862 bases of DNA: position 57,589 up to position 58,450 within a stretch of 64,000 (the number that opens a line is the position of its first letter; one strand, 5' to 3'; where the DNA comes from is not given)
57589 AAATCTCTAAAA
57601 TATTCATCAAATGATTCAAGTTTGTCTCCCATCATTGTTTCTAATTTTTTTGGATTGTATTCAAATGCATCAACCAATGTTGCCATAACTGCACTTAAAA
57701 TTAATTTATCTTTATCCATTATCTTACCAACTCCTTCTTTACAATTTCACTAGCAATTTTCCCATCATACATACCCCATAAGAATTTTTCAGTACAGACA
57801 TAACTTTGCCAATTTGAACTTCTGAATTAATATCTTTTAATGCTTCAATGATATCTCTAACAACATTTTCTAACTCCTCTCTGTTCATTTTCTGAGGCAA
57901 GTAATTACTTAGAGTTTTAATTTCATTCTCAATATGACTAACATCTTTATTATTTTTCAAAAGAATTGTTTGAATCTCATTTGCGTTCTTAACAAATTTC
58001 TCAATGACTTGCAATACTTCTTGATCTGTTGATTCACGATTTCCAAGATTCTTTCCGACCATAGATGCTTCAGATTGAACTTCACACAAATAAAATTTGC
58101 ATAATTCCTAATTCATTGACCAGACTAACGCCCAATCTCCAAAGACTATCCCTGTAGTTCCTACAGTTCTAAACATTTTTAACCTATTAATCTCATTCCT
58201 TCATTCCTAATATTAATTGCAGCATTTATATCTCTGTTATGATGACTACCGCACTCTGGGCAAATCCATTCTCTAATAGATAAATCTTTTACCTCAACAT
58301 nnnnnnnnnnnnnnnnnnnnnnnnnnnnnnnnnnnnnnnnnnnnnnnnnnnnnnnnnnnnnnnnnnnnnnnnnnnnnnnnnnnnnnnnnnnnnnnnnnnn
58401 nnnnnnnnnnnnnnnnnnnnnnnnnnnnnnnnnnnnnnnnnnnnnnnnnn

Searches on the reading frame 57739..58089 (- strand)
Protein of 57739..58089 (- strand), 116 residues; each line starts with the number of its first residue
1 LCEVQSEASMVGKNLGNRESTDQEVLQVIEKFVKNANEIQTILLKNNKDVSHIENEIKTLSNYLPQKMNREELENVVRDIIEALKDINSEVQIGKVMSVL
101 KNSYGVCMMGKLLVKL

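Call 8: search_protein_families(library=pfam, proteins=[window:57739-58089:-], max_evalue=0.01)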
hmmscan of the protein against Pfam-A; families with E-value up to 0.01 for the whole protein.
window:57739-58089:- (116 aa): 1 family
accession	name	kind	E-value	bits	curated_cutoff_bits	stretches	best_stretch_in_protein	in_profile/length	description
PF09424.15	YqeY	-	1e-13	52.1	27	1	18-104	39-126/143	Yqey-like protein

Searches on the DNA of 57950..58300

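Call 11: search_rna_families(source=window, start=57950, end=58300, threshold=evalue, max_evalue=10, show_alignments=3)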
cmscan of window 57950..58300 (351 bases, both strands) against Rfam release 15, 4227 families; matches with E-value up to 10: 2.
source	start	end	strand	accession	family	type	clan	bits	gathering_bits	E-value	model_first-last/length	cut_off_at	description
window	58088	58172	-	RF02841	Ref70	Gene; sRNA;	-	28.2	115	0.0046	1-122/122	no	Enterococcus sRNA 70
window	58217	58254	-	RF00311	snoZ188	Gene; snRNA; snoRNA; CD-box;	-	13.6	50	4.9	1-123/123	no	Small nucleolar RNA Z188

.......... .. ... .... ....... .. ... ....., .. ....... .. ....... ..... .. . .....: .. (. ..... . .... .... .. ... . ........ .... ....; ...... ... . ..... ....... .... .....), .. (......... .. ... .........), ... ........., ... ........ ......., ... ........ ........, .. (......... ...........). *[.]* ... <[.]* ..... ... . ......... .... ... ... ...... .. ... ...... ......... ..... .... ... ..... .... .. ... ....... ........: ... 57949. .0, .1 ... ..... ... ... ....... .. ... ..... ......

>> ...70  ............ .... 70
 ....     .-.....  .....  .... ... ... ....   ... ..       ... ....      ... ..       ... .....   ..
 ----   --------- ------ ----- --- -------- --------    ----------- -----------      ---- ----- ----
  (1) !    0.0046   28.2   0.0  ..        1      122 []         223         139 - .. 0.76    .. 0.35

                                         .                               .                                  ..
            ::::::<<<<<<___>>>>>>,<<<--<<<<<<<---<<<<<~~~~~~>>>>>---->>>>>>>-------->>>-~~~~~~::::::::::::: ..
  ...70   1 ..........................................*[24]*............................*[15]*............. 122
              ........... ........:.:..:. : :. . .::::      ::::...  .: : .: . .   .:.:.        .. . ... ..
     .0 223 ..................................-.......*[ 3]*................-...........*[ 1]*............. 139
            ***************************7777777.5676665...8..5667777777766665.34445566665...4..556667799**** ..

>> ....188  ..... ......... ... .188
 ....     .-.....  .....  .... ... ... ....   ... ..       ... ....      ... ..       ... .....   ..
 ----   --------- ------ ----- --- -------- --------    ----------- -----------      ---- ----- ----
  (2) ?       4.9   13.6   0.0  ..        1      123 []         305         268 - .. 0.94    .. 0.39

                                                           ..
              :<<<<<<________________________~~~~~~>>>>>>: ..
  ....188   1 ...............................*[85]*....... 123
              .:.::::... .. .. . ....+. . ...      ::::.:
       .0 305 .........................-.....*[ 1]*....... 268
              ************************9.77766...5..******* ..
